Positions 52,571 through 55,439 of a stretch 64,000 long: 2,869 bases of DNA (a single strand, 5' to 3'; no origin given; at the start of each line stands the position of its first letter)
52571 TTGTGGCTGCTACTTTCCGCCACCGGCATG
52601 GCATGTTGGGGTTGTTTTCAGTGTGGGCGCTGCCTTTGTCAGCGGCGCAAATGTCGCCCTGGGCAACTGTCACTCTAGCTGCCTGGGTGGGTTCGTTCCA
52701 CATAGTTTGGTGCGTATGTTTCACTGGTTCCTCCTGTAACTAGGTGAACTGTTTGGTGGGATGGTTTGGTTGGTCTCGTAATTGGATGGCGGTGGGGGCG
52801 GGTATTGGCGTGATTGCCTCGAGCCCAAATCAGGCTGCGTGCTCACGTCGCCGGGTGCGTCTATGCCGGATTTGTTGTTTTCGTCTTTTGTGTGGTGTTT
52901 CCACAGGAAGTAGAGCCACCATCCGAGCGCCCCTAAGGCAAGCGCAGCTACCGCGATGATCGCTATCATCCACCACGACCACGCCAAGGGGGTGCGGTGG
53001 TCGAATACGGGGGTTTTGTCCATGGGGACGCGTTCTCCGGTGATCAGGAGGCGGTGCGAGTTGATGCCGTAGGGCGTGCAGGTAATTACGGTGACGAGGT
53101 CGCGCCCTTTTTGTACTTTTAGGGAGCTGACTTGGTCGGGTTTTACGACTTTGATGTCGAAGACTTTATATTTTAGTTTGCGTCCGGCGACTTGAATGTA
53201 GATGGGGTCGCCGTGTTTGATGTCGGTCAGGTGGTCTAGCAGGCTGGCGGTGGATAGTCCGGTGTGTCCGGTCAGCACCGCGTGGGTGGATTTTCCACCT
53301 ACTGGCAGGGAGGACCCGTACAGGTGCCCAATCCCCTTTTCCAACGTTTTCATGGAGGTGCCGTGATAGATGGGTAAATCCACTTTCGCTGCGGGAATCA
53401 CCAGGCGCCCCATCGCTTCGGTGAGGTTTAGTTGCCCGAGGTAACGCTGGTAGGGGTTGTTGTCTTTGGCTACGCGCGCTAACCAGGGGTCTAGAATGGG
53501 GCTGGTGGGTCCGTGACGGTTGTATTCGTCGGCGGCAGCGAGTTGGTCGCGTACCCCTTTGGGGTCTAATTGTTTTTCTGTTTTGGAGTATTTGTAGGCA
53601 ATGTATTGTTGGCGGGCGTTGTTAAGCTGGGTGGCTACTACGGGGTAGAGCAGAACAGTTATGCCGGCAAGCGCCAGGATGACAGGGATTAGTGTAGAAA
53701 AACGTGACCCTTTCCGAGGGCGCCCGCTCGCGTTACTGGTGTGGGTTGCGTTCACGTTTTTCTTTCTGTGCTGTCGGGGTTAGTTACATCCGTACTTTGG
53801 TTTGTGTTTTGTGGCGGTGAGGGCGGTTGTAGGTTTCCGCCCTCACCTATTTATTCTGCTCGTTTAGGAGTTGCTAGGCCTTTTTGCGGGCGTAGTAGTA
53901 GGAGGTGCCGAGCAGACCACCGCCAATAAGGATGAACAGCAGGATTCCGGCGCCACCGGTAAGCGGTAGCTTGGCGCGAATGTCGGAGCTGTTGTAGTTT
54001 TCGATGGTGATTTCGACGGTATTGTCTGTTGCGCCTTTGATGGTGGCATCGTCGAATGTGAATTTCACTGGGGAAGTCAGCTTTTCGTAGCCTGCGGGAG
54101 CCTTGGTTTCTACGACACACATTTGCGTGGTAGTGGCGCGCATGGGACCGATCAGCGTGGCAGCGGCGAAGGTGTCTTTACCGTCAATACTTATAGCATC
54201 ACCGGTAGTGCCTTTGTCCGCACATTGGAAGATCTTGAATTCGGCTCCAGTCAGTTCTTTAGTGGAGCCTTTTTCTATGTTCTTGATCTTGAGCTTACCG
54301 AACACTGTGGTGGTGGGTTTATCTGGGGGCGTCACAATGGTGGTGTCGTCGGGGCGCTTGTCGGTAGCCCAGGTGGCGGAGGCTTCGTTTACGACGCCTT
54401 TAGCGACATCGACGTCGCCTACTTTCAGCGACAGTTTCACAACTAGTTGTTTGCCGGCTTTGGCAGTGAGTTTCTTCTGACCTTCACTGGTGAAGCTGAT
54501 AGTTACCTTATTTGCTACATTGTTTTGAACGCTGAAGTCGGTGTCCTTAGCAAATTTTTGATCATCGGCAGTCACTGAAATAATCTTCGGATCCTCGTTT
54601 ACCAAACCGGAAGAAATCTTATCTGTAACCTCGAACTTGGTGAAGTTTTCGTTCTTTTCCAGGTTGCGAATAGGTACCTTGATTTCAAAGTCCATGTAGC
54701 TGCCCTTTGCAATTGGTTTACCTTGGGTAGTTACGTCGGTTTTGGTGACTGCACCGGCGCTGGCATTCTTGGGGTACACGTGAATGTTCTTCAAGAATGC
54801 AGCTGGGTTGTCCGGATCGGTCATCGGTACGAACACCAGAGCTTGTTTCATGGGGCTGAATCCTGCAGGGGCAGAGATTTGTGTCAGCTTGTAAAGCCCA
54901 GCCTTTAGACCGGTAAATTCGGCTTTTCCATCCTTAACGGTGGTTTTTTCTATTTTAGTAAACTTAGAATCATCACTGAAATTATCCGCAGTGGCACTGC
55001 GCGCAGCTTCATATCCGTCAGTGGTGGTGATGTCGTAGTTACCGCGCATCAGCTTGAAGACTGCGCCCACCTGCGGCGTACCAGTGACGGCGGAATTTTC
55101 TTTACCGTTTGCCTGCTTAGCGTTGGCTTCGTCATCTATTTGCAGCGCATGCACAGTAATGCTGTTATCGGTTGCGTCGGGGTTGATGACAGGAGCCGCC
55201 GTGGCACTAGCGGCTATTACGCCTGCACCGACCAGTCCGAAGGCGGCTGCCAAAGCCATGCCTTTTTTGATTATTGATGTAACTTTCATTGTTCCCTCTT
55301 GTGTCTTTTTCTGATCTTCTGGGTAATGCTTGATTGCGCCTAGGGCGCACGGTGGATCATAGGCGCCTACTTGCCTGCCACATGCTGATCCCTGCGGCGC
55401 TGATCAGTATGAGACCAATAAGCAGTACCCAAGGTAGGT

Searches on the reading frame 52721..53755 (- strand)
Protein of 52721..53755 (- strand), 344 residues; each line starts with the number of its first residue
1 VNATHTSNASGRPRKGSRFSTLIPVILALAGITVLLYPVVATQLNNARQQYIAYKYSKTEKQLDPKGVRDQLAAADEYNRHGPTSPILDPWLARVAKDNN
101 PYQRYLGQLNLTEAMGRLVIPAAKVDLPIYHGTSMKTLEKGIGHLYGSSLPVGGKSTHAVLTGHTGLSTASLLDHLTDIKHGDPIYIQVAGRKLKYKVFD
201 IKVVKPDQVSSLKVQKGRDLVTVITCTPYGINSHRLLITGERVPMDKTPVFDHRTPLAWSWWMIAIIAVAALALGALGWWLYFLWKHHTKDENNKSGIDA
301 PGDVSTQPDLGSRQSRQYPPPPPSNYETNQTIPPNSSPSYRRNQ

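Call 6: search_protein_families(library=pfam, proteins=[window:52721-53755:-])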
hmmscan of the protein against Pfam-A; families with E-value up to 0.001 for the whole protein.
window:52721-53755:- (344 aa): 1 family
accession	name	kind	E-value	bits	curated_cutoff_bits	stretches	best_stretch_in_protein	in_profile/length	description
PF04203.18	Sortase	-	2.3e-25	89.2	26.6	1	118-243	1-125/125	Sortase domain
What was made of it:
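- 52721..53755 (-): Class C (pilus-specific) sortase. Call 6.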

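Call 18: find_related_loci(query=window:52721-53755:-, collection=genome_contigs, flank=10000)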
Query window:52721-53755:- (344 aa) in genome_contigs; peptide patterns used: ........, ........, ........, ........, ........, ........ (x = any residue, [..] = any of these).
35 stretches matched a pattern; 5 encode a relative of the query (tblastn E <= 1e-3); 5 distinct loci.
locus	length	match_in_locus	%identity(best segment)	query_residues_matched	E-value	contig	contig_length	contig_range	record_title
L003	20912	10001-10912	66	1-303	2e-127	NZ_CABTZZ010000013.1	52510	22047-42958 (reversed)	MAG: uncultured Varibaculum sp. isolate MGYG-HGUT-03810, whole genome shotgun sequence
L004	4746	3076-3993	64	17-320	9e-120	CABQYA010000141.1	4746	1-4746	MAG TPA_asm: uncultured Urmitella sp. isolate MGYG-HGUT-01014 genome assembly, contig: GUT_GENOME065713_141, whole genom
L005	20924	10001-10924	64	15-320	1e-117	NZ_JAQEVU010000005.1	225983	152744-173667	Varibaculum timonense strain OF14-2SRA OF14-2SRA.Scaf5, whole genome shotgun sequence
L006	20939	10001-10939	65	14-320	1e-117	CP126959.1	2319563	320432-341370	Varibaculum cambriense strain UMB0796 chromosome, complete genome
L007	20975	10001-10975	62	1-320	3e-117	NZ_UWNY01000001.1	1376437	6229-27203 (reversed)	Varibaculum vaginae strain Marseille-P5644, whole genome shotgun sequence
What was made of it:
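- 52721..53755 (-): It is 62-66% identical to Varibaculum sortases (call 18).
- Tried and rejected: The sortase query found five Varibaculum loci (call 18).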

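Call 40: search_protein_families(library=pfam, proteins=[L006:158-1384:-, L005:146-1057:+])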
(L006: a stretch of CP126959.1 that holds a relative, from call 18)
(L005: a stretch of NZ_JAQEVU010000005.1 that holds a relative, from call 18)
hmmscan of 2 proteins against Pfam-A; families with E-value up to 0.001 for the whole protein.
L006:158-1384:- (408 aa): 6 families
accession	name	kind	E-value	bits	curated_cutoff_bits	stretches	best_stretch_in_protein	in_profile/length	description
PF13936.12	HTH_38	-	2.9e-16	59.3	27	1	84-123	4-43/44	Helix-turn-helix domain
PF13384.12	HTH_23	-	2.6e-11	43.4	24.6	2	88-123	5-40/50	Homeodomain-like domain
PF00665.32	rve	-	1.9e-10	41.3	32.6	1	257-348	5-102/102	Integrase core domain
PF13518.12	HTH_28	-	2.2e-08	34.5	25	0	89-123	1-35/52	Helix-turn-helix domain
PF13542.12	HTH_Tnp_ISL3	-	0.00014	21.7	27.4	0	25-47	21-42/51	Helix-turn-helix domain of transposase family ISL3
PF01381.28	HTH_3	-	0.00097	19.6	23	0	94-127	3-36/55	Helix-turn-helix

L005:146-1057:+ (303 aa): 3 families
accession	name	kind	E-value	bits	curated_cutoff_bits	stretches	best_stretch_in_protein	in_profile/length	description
PF03143.23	GTP_EFTU_D3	-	4.5e-37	127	27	1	207-301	1-105/106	Elongation factor Tu C-terminal domain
PF00009.33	GTP_EFTU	-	2.8e-27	96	26.5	1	1-110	86-187/188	Elongation factor Tu GTP binding domain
PF03144.31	GTP_EFTU_D2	-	4.7e-20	72.2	30.3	1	134-202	1-72/73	Elongation factor Tu domain 2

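Call 69: find_encoding_contigs(protein=window:52721-53755:-, flank=10000, max_places=10)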
Protein window:52721-53755:- (344 aa): 1 contig read that carries it; 1 place shown.
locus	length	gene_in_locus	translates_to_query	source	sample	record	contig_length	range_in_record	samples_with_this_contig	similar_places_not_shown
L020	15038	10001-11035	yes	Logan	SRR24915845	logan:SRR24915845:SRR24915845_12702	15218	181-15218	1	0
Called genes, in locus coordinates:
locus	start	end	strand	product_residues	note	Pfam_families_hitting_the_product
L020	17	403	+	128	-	-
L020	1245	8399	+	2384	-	PF19407:DUF5979 (weak)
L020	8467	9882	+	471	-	PF16555:GramPos_pilinD1, PF17802:SpaA (weak), PF16569:GramPos_pilinBB, PF17802:SpaA (weak)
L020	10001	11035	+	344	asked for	PF04203:Sortase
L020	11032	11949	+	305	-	-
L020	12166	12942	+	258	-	-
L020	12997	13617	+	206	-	-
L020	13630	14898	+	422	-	PF01571:GCV_T (faint)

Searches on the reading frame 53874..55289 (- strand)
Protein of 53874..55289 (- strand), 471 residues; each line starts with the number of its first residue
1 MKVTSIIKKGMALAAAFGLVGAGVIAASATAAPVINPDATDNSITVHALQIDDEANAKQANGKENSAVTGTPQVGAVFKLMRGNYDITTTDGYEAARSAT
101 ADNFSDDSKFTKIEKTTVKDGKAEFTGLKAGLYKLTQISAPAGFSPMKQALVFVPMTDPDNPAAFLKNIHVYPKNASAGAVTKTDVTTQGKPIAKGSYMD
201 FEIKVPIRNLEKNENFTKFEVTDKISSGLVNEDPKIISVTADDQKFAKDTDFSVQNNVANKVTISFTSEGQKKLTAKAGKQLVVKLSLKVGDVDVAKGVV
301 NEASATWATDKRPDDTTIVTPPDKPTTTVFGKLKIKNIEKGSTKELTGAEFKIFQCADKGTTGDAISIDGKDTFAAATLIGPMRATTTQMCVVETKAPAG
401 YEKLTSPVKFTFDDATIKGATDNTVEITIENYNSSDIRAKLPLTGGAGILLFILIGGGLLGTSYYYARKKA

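Call 6: search_protein_families(library=pfam, proteins=[window:53874-55289:-])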
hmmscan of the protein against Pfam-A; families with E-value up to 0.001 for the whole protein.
window:53874-55289:- (471 aa): 3 families
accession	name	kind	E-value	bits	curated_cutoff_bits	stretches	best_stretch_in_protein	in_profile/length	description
PF17802.7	SpaA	-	8e-14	52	23.1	2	66-152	9-73/91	Prealbumin-like fold domain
PF16555.11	GramPos_pilinD1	-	2e-09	38.6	23.1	1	40-175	2-159/160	Gram-positive pilin subunit D1, N-terminal domain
PF16569.11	GramPos_pilinBB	-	2.6e-08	35.2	30.5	1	199-296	5-100/116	Gram-positive pilin backbone subunit 2, Cna-B-like domain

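Call 15: find_encoding_contigs(protein=window:53874-55289:-, flank=10000, max_places=10)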
Protein window:53874-55289:- (471 aa): 1 contig read that carries it; 1 place shown.
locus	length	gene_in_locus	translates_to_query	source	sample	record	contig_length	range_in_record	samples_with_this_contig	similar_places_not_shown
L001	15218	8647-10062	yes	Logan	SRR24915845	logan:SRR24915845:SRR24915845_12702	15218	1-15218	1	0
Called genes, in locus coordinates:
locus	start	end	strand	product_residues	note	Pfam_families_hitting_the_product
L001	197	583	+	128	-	-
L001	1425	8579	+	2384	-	PF19407:DUF5979 (weak)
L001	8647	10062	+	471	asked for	PF16555:GramPos_pilinD1, PF17802:SpaA (weak), PF16569:GramPos_pilinBB, PF17802:SpaA (weak)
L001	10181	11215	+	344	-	PF04203:Sortase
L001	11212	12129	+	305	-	-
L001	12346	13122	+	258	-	-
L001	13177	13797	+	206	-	-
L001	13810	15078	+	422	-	PF01571:GCV_T (faint)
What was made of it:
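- Checked: GAGGAG (62523-62518) lies 6 nt upstream of it, and the Logan gene call gives 2384 aa (call 15).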

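Call 75: find_homologous_proteins(query=window:53874-55289:-, max_evalue=1e-20)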
Query window:53874-55289:- (471 aa): 144 proteins with E <= 1e-20 among 8000 candidates; the best 120 are listed.
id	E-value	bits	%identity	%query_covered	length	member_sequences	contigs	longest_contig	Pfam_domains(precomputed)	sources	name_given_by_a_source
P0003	0.0e+0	1013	100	100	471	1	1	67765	PF16569.12,PF17802.8,PF16555.12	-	-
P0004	6.0e-68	248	38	95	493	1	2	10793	PF16555.12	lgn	-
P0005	7.8e-68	248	39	83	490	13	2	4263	PF17802.8,PF16555.12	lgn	-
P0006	8.8e-68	248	39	83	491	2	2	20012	PF17802.8,PF16555.12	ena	-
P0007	2.9e-67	246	37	99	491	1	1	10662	PF17802.8,PF16555.12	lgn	-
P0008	3.0e-67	246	38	83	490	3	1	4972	PF17802.8,PF16555.12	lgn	-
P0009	3.3e-67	246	37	99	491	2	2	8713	PF17802.8,PF16555.12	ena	-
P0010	3.3e-67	246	37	99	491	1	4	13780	PF17802.8,PF16555.12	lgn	-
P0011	3.9e-67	246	37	99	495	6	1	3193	-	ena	-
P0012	1.3e-66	244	38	92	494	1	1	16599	PF16555.12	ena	-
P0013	1.4e-66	244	40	83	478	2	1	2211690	PF17802.8,PF16555.12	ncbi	ncbi:SpaH/EbpB family LPXTG-anchored major pilin [Varibaculum prostatecancerukia]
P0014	1.8e-66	243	39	83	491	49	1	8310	PF17802.8,PF16555.12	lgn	-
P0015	7.9e-66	241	38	83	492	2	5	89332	PF17802.8,PF16555.12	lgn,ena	-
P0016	1.0e-65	241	37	99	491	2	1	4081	PF17802.8,PF16555.12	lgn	-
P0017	1.6e-65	240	36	99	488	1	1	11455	PF17802.8,PF16555.12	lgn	-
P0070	5.7e-59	219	35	99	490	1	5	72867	PF16555.12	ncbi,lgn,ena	-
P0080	3.5e-51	193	35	91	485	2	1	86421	PF17802.8,PF16555.12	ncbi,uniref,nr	ncbi:SpaH/EbpB family LPXTG-anchored major pilin [Mobiluncus mulieris]|uniref:SpaH/EbpB family LPXTG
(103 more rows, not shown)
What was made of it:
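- Tried and rejected: The best major-pilin relatives are 38-40% identical and are Varibaculum (call 75).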

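Call 76: find_encoding_contigs(protein=P0070, flank=10000, max_places=10)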
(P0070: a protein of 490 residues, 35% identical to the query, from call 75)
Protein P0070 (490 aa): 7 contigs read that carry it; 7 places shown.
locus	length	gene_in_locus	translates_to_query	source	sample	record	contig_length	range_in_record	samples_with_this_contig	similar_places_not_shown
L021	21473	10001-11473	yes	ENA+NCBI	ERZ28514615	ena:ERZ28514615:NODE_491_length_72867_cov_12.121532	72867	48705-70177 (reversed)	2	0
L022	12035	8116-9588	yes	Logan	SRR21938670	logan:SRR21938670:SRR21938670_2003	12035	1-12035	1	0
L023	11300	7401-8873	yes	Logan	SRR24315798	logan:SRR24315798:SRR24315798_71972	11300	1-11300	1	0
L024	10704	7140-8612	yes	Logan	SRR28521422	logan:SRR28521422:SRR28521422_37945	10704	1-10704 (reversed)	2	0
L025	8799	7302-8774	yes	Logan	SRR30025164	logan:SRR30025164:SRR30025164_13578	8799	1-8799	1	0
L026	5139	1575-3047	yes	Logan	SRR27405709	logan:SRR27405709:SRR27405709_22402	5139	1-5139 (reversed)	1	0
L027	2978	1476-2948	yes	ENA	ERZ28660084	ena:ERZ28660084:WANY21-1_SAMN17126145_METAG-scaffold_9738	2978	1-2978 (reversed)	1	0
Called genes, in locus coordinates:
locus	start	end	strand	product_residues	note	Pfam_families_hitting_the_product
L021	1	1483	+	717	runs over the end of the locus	PF00009:GTP_EFTU, PF22042:EF-G_D2, PF03144:GTP_EFTU_D2, PF14492:EFG_III, PF16658:RF3_C, PF03764:EFG_IV, PF00679:EFG_C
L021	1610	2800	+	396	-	PF00009:GTP_EFTU, PF03144:GTP_EFTU_D2, PF03143:GTP_EFTU_D3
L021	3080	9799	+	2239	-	PF19407:DUF5979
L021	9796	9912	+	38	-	-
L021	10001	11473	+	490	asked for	PF16555:GramPos_pilinD1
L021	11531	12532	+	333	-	PF04203:Sortase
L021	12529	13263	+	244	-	PF16555:GramPos_pilinD1 (weak)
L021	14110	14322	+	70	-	PF02604:PhdYeFM_antitox (weak)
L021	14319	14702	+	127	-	PF02661:Fic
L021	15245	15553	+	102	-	PF00338:Ribosomal_S10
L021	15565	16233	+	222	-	PF00297:Ribosomal_L3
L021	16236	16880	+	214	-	PF00573:Ribosomal_L4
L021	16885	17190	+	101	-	PF00276:Ribosomal_L23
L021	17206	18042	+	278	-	PF00181:Ribosomal_L2_N, PF03947:Ribosomal_L2_C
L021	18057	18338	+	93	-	PF00203:Ribosomal_S19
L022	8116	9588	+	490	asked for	PF16555:GramPos_pilinD1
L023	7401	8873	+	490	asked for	PF16555:GramPos_pilinD1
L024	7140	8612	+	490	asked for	PF16555:GramPos_pilinD1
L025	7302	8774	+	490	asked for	PF16555:GramPos_pilinD1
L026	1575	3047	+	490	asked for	PF16555:GramPos_pilinD1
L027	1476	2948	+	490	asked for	PF16555:GramPos_pilinD1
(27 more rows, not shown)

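Call 77: find_encoding_contigs(protein=P0015, flank=10000, max_places=10)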
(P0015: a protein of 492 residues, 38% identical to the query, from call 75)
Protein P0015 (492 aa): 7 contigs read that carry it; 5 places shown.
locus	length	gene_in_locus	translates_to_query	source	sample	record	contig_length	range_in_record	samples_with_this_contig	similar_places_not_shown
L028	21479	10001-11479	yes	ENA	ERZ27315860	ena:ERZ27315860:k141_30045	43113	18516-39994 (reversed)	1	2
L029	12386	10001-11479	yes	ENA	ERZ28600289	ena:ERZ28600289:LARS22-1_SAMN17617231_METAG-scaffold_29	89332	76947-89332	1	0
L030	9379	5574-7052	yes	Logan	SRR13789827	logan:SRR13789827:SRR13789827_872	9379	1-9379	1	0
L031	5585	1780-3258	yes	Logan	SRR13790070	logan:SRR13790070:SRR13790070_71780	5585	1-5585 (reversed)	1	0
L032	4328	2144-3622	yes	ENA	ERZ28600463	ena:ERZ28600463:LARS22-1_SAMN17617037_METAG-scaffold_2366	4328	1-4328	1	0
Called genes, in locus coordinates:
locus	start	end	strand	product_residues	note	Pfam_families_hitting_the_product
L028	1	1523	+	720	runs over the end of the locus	PF00009:GTP_EFTU, PF22042:EF-G_D2, PF03144:GTP_EFTU_D2, PF14492:EFG_III, PF16658:RF3_C, PF03764:EFG_IV, PF00679:EFG_C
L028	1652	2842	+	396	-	PF00009:GTP_EFTU, PF03144:GTP_EFTU_D2, PF03143:GTP_EFTU_D3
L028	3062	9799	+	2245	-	PF19407:DUF5979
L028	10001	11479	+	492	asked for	PF16555:GramPos_pilinD1, PF17802:SpaA (faint)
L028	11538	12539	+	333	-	PF04203:Sortase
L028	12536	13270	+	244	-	PF16555:GramPos_pilinD1 (weak)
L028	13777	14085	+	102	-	PF00338:Ribosomal_S10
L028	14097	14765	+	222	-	PF00297:Ribosomal_L3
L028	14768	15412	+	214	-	PF00573:Ribosomal_L4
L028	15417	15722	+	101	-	PF00276:Ribosomal_L23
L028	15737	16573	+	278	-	PF00181:Ribosomal_L2_N, PF03947:Ribosomal_L2_C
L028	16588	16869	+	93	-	PF00203:Ribosomal_S19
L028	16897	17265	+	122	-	PF00237:Ribosomal_L22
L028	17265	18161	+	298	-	PF07650:KH_2, PF00189:Ribosomal_S3_C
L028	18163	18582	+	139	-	PF00252:Ribosomal_L16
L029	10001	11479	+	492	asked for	PF16555:GramPos_pilinD1, PF17802:SpaA (faint)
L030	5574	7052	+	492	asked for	PF16555:GramPos_pilinD1, PF17802:SpaA (faint)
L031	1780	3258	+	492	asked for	PF16555:GramPos_pilinD1, PF17802:SpaA (faint)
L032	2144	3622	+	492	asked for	PF16555:GramPos_pilinD1, PF17802:SpaA (faint)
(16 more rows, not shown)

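Call 79: find_encoding_contigs(protein=P0080, flank=10000, max_places=4)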
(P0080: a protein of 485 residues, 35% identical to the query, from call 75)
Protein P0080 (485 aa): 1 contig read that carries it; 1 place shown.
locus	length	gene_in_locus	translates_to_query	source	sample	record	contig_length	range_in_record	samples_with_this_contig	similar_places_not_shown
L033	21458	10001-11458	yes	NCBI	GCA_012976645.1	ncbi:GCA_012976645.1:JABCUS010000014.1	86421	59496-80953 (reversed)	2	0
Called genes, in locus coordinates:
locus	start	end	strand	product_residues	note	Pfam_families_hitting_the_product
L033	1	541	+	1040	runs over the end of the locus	PF02739:5_3_exonuc_N, PF01367:5_3_exonuc, PF22619:DNA_polI_exo1 (weak), PF00476:DNA_pol_A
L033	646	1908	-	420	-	PF00375:SDF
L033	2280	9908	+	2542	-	PF19407:DUF5979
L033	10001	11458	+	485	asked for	PF16555:GramPos_pilinD1, PF17802:SpaA (weak)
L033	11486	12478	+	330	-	-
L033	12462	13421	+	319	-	PF04203:Sortase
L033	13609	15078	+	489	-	PF21710:Spt6_S1 (faint), PF00575:S1, PF23459:S1_RRP5, PF00575:S1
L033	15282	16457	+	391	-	PF02595:Gly_kinase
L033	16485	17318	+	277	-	PF01121:CoaE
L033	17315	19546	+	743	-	PF04851:ResIII, PF00270:DEAD (weak), PF17757:UvrB_inter, PF27431:UvrB_3rd, PF00271:Helicase_C, PF12344:UvrB, PF02151:UVR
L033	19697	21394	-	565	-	PF00474:SSF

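Call 80: find_encoding_contigs(protein=P0013, flank=10000, max_places=4)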
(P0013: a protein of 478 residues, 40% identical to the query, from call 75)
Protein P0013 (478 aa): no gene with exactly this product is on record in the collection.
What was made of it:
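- Tried and rejected: P0013 (V. prostatecancerukia) was not on record (call 80).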
